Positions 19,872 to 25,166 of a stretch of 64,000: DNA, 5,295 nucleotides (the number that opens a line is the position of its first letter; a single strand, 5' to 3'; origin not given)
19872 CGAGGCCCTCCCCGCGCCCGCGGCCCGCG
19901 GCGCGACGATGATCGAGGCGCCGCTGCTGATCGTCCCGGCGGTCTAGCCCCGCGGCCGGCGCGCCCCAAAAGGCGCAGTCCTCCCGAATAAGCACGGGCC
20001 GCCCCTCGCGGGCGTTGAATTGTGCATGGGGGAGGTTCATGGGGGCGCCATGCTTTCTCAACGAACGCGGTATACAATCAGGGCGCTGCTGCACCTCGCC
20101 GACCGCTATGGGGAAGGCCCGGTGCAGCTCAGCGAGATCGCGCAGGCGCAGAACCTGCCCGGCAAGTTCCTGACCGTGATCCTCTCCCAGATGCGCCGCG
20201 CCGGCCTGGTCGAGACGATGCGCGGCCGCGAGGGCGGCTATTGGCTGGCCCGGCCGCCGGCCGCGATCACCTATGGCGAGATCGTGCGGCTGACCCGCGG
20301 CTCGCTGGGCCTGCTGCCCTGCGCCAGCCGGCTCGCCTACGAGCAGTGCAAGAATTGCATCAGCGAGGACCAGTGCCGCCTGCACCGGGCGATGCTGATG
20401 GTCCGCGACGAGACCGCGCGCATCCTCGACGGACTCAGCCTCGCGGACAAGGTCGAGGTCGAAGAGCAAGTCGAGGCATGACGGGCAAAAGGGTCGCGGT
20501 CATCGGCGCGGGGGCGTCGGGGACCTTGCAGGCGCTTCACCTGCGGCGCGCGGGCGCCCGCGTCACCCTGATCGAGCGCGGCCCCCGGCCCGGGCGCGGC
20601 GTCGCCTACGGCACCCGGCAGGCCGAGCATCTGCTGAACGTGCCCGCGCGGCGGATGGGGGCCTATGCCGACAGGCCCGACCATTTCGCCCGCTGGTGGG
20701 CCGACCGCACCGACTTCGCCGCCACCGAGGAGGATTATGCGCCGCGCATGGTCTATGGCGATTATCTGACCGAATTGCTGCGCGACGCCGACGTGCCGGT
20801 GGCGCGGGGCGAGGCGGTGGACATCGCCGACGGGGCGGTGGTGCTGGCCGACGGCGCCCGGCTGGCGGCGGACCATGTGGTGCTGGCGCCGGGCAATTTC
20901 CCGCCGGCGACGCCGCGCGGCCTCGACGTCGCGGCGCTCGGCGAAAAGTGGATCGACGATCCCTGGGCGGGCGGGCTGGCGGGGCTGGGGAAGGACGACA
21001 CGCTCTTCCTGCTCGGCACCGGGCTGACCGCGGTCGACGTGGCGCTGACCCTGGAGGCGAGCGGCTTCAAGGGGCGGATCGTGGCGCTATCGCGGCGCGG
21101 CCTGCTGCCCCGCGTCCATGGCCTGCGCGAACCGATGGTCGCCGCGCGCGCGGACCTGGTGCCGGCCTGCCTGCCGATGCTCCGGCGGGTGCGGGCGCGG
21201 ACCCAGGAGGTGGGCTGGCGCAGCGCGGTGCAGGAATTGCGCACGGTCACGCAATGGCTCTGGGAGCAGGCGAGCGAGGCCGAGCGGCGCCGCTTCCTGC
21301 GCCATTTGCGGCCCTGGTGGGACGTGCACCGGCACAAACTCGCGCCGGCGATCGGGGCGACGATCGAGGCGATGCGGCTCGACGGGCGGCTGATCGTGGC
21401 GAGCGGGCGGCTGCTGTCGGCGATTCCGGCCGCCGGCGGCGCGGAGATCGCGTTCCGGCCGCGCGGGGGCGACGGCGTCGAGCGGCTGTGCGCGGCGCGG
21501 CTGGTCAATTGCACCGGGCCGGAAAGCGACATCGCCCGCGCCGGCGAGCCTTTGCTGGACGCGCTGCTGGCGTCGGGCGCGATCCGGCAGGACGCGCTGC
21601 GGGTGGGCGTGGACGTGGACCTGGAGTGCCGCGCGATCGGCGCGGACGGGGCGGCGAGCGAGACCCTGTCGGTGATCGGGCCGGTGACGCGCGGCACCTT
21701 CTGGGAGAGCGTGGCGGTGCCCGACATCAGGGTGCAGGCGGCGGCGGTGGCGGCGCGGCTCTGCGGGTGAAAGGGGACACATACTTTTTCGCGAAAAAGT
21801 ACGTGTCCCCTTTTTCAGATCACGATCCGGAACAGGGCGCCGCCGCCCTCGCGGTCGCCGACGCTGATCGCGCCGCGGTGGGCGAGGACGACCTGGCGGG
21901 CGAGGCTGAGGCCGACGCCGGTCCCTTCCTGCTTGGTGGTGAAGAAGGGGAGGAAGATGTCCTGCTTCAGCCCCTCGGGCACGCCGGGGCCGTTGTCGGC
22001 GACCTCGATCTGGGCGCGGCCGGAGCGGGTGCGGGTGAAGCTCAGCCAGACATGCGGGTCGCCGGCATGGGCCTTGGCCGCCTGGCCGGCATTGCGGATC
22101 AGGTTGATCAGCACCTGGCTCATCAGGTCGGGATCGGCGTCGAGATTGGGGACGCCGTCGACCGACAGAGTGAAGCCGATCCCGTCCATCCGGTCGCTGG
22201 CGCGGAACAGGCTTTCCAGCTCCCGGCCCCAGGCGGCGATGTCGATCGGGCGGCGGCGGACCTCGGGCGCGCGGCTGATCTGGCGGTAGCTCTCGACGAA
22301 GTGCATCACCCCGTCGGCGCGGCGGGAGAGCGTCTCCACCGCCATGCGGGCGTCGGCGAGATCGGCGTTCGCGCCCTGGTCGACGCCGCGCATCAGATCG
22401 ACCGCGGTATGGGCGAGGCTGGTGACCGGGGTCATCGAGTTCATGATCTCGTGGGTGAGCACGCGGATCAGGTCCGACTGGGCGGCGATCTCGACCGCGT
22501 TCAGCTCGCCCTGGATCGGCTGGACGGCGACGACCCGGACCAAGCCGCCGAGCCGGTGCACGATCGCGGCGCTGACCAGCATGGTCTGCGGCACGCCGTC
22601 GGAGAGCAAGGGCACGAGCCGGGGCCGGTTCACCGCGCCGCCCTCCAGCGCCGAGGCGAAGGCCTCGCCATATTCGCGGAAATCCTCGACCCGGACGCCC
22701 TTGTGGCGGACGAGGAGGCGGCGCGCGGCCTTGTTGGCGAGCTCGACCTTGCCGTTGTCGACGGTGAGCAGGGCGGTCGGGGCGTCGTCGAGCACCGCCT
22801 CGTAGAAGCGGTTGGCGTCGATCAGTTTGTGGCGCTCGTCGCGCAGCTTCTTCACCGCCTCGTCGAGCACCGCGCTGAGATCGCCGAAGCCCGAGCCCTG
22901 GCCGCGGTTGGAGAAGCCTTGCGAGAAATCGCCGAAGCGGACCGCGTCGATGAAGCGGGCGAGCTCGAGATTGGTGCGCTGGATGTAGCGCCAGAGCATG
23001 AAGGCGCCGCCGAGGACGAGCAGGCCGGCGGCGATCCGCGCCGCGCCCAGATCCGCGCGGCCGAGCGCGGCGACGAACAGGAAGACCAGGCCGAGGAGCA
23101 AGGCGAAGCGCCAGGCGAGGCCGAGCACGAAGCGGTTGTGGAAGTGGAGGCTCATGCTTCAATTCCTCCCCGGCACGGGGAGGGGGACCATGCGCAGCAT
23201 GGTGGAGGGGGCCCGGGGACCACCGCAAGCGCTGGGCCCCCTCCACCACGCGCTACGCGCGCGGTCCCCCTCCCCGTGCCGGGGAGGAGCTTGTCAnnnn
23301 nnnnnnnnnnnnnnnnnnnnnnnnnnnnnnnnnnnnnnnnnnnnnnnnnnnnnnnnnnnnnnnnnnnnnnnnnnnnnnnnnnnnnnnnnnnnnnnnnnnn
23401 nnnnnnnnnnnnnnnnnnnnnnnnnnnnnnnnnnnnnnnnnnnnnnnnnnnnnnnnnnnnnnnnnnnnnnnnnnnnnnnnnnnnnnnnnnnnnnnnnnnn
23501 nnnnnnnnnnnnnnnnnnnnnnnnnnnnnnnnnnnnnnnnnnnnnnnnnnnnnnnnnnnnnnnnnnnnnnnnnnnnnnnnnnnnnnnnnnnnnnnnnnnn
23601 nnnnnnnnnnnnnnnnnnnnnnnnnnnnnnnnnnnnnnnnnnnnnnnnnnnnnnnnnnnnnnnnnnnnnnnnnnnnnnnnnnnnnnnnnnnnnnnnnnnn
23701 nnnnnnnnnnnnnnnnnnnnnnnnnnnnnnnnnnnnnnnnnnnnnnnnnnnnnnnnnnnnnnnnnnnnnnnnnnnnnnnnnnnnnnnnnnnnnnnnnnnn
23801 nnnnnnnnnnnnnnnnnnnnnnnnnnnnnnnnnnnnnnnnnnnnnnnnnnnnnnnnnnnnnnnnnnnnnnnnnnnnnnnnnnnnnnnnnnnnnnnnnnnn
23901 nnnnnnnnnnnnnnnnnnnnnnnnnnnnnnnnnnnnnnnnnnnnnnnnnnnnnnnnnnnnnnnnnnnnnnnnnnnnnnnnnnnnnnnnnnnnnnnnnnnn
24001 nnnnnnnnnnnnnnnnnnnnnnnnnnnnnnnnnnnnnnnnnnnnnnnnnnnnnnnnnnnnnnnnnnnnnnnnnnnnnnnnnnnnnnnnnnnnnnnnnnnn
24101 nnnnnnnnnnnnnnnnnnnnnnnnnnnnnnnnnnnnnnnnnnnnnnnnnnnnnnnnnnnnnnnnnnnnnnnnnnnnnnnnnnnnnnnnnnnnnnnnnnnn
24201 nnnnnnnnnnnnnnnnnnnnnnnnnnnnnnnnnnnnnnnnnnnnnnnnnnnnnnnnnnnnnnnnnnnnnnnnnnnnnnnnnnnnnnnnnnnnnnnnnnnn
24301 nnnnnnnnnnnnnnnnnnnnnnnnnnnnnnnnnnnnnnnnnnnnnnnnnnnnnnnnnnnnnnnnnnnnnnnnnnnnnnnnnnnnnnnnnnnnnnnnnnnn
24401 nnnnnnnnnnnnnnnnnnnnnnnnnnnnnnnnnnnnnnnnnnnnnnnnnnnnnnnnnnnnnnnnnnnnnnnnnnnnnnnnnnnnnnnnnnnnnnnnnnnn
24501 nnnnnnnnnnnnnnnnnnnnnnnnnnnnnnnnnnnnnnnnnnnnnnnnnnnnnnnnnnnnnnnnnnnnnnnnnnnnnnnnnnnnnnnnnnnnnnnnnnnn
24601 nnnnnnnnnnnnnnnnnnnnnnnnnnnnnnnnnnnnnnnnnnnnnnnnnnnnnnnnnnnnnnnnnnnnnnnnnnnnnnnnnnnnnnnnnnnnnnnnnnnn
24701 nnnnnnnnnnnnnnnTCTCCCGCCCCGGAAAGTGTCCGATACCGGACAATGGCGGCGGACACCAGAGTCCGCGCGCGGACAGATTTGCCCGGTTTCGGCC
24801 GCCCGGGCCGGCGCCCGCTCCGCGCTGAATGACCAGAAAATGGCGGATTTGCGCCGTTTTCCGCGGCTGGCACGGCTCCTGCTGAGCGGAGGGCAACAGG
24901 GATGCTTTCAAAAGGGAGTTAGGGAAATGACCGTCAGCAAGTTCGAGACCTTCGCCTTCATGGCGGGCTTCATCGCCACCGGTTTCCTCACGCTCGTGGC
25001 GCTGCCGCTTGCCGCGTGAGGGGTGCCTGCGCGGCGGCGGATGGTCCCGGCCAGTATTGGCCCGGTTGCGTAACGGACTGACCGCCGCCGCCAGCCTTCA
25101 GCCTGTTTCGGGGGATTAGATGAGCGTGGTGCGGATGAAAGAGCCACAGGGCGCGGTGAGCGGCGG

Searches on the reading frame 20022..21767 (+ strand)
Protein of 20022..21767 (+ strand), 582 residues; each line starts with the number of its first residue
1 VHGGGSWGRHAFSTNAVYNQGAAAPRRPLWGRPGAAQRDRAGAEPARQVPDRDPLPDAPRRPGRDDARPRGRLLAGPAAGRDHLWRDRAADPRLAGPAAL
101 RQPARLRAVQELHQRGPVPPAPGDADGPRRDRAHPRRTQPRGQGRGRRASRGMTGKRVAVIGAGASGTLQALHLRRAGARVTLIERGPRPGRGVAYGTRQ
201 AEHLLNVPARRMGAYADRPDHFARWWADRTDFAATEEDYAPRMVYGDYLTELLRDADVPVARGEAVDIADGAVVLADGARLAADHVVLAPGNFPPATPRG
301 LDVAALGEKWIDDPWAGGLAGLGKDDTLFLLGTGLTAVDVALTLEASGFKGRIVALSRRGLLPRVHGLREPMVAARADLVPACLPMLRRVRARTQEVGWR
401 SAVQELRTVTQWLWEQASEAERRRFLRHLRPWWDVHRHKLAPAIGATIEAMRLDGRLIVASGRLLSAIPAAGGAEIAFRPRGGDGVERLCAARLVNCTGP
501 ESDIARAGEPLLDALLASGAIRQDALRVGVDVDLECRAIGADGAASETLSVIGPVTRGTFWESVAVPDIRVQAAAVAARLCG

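Call 9: search_protein_families(library=pfam, proteins=[window:20022-21767:+], max_evalue=0.01)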
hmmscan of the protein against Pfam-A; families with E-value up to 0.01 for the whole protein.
window:20022-21767:+ (582 aa): 14 families
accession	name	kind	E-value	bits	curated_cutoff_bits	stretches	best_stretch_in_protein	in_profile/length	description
PF13454.12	NAD_binding_9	-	1.3e-28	100.4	21.8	1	159-292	1-154/155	FAD-NAD(P)-binding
PF07992.20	Pyr_redox_2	-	8.4e-16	58.7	26.1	2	157-359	2-176/291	Pyridine nucleotide-disulphide oxidoreductase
PF13450.12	NAD_binding_8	-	1.1e-07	32.5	21.9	1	160-219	1-59/68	NAD(P)-binding Rossmann-like domain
PF01266.30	DAO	-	1.8e-07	31.5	27.9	1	157-194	1-38/353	FAD dependent oxidoreductase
PF13738.12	Pyr_redox_3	-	1.4e-06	28.2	30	1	153-188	162-197/305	Pyridine nucleotide-disulphide oxidoreductase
PF00070.33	Pyr_redox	-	8.9e-06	26.6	22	1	157-192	1-36/82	Pyridine nucleotide-disulphide oxidoreductase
PF03486.20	HI0933_like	-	2e-05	24.6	50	1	157-194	2-39/244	HI0933-like protein Rossmann domain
PF01134.28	GIDA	-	0.00018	21.2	22.1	1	158-293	2-151/391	Glucose inhibited division protein A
PF02558.23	ApbA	-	0.00028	21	22.2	1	158-188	1-31/150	Ketopantoate reductase PanE/ApbA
PF00890.30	FAD_binding_2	-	0.00054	19.7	20.4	1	158-209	2-49/414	FAD binding domain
PF12831.13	FAD_oxidored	-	0.0008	19.2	27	1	158-191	2-35/416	FAD dependent oxidoreductase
PF01494.25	FAD_binding_3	-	0.00099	18.9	22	1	158-187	4-33/349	FAD binding domain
PF13241.12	NAD_binding_7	-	0.0023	18.9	22.1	1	153-187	5-39/104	Putative NAD(P)-binding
PF01488.26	Shikimate_DH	-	0.0055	17.2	24.3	0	152-189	9-47/138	Shikimate / quinate 5-dehydrogenase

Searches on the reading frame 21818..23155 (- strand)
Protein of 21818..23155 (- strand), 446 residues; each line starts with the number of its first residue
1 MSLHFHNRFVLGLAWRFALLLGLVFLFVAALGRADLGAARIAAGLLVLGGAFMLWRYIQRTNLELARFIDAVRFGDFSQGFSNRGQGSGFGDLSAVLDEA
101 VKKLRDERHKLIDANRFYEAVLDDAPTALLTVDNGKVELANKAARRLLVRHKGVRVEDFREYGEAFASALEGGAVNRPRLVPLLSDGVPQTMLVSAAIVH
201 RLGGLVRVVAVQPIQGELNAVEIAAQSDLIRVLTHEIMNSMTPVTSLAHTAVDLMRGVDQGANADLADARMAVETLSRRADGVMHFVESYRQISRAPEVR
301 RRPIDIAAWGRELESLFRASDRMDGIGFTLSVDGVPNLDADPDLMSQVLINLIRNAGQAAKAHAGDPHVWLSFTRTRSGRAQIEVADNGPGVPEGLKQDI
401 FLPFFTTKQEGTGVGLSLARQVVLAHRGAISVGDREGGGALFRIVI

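Call 9: search_protein_families(library=pfam, proteins=[window:21818-23155:-], max_evalue=0.01)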
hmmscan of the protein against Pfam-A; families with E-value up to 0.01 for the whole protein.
window:21818-23155:- (446 aa): 2 families
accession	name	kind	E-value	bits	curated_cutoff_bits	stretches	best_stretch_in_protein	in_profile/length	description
PF02518.31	HATPase_c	-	4.7e-21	75.8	26.4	1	341-445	2-106/111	Histidine kinase-, DNA gyrase B-, and HSP90-like ATPase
PF13188.13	PAS_8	-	6.6e-05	23.1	21.8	1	117-153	2-40/65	PAS domain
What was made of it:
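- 21815..23155 (-): Histidine kinase, 446 aa. Two N-terminal hydrophobic helices (about residues 10-28 and 36-54) are separated by about 7 residues, so there is no periplasmic sensor domain. A cytoplasmic PAS domain, DHp and HATPase follow. Pfam PAS_8 and HATPase_c (call 9).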

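Call 18: search_protein_families(library=ncbifam, proteins=[window:21818-23155:-], max_evalue=0.01)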
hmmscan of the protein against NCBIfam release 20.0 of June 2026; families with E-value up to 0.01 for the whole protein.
window:21818-23155:- (446 aa): 68 families (the best 25 are shown)
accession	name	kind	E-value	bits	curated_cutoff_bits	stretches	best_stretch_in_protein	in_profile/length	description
NF008468.0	PRK11360.1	equivalog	1.6e-34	119.3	646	1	109-445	261-605/616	two-component system sensor histidine kinase AtoS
NF007688.0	PRK10364.1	equivalog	2.5e-25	89.2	479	1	225-445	239-448/460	two-component system sensor histidine kinase ZraS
NF052574.1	HisKinEspCMyxo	equivalog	2.3e-24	85.6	1200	1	208-445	398-634/785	serine histidine kinase EspC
NF010411.0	PRK13837.1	equivalog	2e-22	79.1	647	1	267-444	483-671/828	two-component system VirA-like sensor kinase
NF041777.1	sens_FixL_Rhizob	equivalog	8.6e-21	74.1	850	1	212-445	247-478/485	sensor protein FixL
NF008293.1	PRK11073.1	equivalog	5.2e-20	72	240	1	335-433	228-333/349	nitrogen regulation protein NR(II)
NF006800.0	PRK09303.1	equivalog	2.8e-19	69.3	342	1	223-444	148-373/383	histidine kinase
NF046044.1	PnpS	equivalog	1.8e-18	66.8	400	1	88-445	27-388/390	two-component system histidine kinase PnpS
NF047496.1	HK_LIC11548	equivalog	1.9e-18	66.6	750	1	221-444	355-585/589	LIC_11548 family sensor histidine kinase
NF046026.1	HisKinCckACaul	equivalog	4.9e-18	64.6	1000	1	288-445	356-529/678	cell cycle histidine kinase CckA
TIGR02916.1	PEP_his_kin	equivalog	1.2e-16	60.4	300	1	328-446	563-678/679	XrtA/PEP-CTERM system histidine kinase PrsK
NF038348.1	T2SS_HK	subfamily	2.6e-16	59.2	450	1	333-445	460-570/574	histidine kinase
NF008312.0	PRK11100.1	equivalog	3.3e-16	59.2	356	1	228-444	258-470/477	two-component system sensor histidine kinase CreC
NF047874.1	MASE3_PAS_HK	subfamily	5.3e-16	58.5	560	1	339-444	514-621/655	MASE3 domain-containing sensor histidine kinase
TIGR02966.1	phoR_proteo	equivalog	1.2e-15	57.3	334.2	1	123-445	13-332/333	phosphate regulon sensor histidine kinase PhoR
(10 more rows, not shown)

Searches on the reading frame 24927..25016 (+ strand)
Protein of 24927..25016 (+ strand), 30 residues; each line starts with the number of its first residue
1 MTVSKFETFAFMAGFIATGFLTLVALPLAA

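Call 9: search_protein_families(library=pfam, proteins=[window:24927-25016:+], max_evalue=0.01)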
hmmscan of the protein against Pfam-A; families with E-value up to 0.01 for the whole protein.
window:24927-25016:+ (30 aa): 0 families

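Call 18: search_protein_families(library=ncbifam, proteins=[window:24927-25016:+], max_evalue=0.01)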
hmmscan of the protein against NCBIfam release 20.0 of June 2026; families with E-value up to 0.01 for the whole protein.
window:24927-25016:+ (30 aa): 0 families
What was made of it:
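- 24927..25019 (+): Leader gene for a 30-aa hydrophobic peptide, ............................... It has the Shine-Dalgarno sequence AAGGGAG and is the first gene of the operon. No Pfam or NCBIfam family (calls 9, 18).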
